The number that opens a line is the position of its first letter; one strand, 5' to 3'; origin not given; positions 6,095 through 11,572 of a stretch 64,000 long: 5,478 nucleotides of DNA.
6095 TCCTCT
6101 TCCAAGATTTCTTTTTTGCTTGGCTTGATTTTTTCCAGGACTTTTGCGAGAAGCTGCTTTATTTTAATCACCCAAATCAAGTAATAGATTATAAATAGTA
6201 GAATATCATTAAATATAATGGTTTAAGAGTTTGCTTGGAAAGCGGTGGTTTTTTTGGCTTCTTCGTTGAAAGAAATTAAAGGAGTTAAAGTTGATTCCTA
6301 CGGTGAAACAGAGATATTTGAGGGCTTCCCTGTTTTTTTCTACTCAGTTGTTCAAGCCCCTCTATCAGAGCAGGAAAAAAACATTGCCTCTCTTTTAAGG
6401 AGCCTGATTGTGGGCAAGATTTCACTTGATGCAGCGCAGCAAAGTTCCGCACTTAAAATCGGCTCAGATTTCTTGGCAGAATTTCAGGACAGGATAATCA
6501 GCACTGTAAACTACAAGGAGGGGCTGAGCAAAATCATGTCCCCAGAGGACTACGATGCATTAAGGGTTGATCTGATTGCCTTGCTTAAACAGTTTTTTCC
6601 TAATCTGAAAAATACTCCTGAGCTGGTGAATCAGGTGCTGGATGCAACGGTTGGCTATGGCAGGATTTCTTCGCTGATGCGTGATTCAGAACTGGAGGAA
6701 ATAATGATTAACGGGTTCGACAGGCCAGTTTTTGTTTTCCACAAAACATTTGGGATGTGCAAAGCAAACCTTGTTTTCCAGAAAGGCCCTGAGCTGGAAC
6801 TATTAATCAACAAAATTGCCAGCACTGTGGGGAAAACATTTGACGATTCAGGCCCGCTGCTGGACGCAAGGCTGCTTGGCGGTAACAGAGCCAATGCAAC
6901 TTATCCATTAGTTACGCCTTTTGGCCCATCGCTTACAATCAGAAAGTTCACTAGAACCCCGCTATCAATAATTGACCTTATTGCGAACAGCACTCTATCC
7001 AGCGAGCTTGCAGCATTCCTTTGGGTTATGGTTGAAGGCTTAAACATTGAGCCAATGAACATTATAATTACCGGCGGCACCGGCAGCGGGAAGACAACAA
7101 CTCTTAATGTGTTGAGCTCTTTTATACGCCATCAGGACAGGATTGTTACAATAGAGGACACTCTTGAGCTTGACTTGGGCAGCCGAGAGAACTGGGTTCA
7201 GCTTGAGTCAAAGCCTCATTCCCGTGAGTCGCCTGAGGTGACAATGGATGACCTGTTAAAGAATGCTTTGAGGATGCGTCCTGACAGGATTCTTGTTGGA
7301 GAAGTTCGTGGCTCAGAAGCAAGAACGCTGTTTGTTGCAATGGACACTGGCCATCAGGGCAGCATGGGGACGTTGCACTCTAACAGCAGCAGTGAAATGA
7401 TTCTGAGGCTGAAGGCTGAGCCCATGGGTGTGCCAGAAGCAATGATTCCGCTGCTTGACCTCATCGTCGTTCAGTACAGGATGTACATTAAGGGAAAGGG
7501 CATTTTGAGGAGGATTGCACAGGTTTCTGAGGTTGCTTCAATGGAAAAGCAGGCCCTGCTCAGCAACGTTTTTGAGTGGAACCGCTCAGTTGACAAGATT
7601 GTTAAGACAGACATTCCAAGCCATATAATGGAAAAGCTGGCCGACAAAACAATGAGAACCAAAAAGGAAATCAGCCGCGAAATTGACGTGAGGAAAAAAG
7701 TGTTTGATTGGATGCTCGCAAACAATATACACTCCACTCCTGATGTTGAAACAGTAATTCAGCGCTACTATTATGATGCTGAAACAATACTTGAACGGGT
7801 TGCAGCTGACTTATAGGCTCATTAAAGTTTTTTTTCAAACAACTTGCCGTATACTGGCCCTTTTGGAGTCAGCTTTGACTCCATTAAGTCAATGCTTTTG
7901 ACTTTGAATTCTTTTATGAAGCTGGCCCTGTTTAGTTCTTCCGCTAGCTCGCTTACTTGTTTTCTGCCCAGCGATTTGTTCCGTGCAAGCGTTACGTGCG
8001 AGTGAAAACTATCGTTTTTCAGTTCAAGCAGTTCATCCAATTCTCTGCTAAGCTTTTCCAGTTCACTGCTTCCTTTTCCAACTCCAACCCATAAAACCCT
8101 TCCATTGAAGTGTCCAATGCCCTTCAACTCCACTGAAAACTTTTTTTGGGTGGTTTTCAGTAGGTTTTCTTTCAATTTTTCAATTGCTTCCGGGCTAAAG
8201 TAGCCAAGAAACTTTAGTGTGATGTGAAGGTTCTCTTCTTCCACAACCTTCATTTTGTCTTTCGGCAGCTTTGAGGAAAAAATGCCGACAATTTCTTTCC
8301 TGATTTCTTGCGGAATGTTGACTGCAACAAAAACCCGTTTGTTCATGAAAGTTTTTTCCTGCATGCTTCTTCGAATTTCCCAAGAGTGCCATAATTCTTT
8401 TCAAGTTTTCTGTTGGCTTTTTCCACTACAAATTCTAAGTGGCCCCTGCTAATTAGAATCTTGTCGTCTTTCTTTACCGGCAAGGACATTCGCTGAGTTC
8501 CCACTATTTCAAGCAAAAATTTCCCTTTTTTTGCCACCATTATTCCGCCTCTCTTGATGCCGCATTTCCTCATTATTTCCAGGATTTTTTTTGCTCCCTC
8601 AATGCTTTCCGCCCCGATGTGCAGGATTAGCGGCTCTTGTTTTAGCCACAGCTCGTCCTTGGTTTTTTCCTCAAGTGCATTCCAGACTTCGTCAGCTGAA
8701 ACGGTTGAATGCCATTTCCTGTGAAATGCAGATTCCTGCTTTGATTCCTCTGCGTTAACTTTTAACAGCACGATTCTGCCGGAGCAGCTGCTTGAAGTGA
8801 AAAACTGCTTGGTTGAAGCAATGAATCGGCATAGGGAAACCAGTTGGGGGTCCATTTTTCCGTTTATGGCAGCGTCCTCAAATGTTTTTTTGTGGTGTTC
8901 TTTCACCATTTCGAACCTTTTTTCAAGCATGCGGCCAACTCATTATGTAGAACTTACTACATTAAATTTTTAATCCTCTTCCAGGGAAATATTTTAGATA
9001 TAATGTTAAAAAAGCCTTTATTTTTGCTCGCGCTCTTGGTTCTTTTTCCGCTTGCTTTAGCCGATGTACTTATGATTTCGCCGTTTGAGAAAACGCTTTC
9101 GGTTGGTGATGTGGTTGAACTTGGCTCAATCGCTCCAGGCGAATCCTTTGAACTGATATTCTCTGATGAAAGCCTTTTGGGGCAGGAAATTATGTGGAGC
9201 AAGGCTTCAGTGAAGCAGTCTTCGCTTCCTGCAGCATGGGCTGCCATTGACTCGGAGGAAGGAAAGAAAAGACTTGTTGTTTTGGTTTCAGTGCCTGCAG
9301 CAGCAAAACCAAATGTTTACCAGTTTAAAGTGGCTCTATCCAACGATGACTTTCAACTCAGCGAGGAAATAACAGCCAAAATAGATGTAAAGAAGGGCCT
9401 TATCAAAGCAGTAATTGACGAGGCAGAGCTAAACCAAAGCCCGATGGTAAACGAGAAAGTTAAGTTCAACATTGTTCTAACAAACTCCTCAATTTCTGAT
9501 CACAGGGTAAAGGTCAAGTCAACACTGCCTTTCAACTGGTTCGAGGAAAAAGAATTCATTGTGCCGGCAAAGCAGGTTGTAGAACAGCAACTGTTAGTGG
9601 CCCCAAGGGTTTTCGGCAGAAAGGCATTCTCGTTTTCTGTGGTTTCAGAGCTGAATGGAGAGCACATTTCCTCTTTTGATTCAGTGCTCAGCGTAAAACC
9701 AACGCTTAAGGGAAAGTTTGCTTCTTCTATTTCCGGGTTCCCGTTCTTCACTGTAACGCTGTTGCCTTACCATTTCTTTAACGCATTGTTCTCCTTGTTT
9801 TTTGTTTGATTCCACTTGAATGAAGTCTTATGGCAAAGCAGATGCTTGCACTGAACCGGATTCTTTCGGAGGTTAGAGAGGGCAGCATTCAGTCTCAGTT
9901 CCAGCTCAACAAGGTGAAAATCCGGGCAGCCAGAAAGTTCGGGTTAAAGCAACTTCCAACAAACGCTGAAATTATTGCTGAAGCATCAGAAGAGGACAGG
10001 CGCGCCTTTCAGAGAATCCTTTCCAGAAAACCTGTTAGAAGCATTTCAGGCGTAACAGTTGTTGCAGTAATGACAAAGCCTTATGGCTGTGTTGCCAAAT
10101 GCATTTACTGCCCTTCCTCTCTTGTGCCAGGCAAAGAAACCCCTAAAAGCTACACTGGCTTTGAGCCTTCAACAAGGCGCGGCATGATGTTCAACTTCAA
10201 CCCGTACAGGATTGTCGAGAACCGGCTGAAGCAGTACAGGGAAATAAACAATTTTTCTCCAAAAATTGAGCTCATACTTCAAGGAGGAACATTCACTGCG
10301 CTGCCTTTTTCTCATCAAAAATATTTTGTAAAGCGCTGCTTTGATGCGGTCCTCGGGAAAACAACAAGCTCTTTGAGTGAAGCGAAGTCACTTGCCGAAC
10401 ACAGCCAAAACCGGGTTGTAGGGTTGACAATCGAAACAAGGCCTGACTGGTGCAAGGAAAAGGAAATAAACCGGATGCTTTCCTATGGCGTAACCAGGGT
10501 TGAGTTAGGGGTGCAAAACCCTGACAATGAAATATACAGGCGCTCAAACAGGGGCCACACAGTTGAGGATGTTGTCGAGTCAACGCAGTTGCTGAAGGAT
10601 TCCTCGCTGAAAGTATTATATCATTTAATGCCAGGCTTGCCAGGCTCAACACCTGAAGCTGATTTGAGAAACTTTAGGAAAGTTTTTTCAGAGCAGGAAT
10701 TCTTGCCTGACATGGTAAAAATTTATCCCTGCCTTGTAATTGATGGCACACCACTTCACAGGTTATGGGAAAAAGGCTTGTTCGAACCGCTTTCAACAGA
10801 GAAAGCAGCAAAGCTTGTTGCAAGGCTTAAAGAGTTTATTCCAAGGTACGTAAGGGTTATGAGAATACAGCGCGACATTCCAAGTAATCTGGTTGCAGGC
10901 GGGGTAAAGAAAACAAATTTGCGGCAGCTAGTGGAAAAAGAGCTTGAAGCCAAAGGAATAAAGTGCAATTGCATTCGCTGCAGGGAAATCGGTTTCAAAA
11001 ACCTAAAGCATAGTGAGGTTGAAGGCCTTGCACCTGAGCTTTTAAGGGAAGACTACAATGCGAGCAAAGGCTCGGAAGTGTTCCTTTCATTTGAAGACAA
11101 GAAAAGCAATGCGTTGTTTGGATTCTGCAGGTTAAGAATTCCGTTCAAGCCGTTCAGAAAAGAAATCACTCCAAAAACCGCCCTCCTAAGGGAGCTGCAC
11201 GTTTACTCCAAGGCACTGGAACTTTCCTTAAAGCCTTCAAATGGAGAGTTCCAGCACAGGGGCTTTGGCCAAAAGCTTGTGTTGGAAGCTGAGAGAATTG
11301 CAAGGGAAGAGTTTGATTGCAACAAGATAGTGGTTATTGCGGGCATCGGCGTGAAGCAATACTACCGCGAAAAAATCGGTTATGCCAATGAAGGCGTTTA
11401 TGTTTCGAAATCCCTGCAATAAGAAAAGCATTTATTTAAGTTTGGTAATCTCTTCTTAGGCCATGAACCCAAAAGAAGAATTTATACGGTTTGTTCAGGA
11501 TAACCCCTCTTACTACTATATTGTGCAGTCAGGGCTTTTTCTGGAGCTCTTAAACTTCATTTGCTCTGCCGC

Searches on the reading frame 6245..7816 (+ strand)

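Call 5: search_protein_families(library=pfam, proteins=[window:6245-7816:+], max_evalue=1)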
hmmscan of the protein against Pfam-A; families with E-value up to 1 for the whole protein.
window:6245-7816:+ (523 aa): 28 families (the best 25 are shown)
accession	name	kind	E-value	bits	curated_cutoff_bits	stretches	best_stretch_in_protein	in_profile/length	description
PF00437.27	T2SSE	-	6.6e-40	137.3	24.9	1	219-402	98-266/370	Type II/IV secretion system protein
PF10412.15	TrwB_AAD_bind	-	0.0022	17.4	20.5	1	268-305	13-50/387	Type IV secretion-system coupling protein DNA-binding domain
PF24389.1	ORC-CDC6-like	-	0.0045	16.2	27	1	257-291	17-53/571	ORC-CDC6-like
PF00005.33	ABC_tran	-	0.0048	17.9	25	1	273-304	14-45/137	ABC transporter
PF01580.24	FtsK_SpoIIIE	-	0.0049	16.8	24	1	270-290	39-59/221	FtsK/SpoIIIE family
PF13245.12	AAA_19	-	0.0058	17.2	25.1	1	270-298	11-39/134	AAA domain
PF06414.18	Zeta_toxin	-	0.0062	16.4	22.3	1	269-304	15-50/199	Zeta toxin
PF13238.12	AAA_18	-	0.0072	17.2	29.4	1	273-343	1-69/128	AAA domain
PF01135.25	PCMT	-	0.011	16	20.3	1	247-320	52-121/210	Protein-L-isoaspartate(D-aspartate) O-methyltransferase (PCMT)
PF20720.3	nSTAND3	-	0.019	15.1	27.2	1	273-308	20-56/155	Novel STAND NTPase 3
PF13521.12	AAA_28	-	0.022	15.4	27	1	273-292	2-21/164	AAA domain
PF04665.18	Pox_A32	-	0.022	14.7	22.8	1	265-295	8-39/242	Poxvirus A32 protein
PF13555.12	AAA_29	-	0.026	14.7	27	1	267-287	18-39/61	P-loop containing region of AAA domain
PF04851.21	ResIII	-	0.029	14.7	22.5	1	271-329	24-84/164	Type III restriction enzyme, res subunit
PF13401.12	AAA_22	-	0.04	14.7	27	1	272-305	7-41/130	AAA domain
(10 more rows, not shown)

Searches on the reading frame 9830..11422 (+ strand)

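Call 49: search_protein_families(library=pfam, proteins=[window:9830-11422:+], max_evalue=0.00001)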
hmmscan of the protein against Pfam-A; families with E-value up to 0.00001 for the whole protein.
window:9830-11422:+ (530 aa): 3 families
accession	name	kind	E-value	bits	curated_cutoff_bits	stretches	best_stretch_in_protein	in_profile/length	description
PF16199.10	Radical_SAM_C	-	1.9e-24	86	31.9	1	293-373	1-84/85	Radical_SAM C-terminal domain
PF04055.27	Radical_SAM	-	2.2e-18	67.4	29.5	1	85-276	5-157/166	Radical SAM superfamily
PF23613.1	ELP3_N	-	1.8e-14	53.8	27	1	5-72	2-70/70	ELP3 N-terminal domain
